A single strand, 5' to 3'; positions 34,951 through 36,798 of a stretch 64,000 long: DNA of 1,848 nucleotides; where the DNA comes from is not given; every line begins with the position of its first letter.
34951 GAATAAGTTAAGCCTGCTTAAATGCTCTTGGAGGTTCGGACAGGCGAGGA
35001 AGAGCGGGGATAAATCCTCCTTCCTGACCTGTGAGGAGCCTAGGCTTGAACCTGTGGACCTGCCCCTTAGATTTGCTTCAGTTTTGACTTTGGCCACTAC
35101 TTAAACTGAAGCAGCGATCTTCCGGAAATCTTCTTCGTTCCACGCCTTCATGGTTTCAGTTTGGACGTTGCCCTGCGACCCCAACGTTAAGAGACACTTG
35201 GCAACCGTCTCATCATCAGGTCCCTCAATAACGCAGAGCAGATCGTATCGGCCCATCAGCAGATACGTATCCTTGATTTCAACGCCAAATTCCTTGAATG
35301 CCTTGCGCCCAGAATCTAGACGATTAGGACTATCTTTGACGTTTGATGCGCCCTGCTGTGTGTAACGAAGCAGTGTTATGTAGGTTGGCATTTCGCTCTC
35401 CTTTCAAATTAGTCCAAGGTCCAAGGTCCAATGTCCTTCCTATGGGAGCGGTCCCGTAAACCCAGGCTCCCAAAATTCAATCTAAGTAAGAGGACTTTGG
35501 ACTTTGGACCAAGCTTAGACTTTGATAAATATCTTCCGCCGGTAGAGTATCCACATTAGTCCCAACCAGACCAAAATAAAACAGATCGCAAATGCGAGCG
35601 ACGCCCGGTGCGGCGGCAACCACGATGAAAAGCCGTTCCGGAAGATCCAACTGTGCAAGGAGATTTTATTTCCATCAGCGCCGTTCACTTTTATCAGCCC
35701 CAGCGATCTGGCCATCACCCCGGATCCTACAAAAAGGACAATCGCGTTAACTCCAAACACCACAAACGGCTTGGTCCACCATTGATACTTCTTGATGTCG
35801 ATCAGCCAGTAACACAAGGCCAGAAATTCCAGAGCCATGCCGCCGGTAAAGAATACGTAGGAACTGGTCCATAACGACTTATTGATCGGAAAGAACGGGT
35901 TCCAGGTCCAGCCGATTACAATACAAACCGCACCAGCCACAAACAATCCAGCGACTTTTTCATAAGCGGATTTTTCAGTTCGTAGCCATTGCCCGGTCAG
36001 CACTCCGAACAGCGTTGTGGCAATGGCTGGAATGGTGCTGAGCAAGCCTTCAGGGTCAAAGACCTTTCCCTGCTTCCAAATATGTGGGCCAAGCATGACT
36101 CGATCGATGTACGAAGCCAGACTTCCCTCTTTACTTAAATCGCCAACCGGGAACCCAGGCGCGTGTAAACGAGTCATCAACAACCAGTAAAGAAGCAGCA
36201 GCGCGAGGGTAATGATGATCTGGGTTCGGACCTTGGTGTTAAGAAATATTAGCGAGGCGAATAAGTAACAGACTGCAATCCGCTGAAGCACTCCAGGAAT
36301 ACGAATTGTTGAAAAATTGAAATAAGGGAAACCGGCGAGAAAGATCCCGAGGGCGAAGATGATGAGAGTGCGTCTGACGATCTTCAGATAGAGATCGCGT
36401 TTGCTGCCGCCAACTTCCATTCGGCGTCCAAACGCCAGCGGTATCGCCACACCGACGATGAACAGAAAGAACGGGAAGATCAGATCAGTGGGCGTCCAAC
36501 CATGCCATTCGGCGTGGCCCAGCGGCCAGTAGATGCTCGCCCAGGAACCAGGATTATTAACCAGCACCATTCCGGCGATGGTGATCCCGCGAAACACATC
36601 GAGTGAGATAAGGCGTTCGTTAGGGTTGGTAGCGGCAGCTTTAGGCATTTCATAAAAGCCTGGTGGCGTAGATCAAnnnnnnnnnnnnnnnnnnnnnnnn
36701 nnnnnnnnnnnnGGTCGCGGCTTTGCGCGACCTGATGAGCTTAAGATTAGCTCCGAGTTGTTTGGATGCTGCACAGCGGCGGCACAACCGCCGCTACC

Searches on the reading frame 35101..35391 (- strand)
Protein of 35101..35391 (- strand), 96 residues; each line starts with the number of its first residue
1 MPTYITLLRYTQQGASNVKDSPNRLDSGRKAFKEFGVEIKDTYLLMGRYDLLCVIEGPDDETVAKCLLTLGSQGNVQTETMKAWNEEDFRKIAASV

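Call 96: search_protein_families(library=pfam, proteins=[window:35101-35391:-], max_evalue=0.00001)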
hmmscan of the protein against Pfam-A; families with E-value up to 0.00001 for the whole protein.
window:35101-35391:- (96 aa): 1 family
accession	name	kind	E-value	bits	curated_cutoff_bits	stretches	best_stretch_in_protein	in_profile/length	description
PF08734.17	GYD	-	5.1e-29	100.6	31.4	1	4-92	1-90/91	GYD domain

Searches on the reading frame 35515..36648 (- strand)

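Call 96: search_protein_families(library=pfam, proteins=[window:35515-36648:-], max_evalue=0.00001)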
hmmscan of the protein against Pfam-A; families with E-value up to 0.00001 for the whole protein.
window:35515-36648:- (377 aa): 1 family
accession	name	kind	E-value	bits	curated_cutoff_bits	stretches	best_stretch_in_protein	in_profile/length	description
PF16401.11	DUF5009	-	6.2e-07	29.5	25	1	15-135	4-134/260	Domain of unknown function (DUF5009)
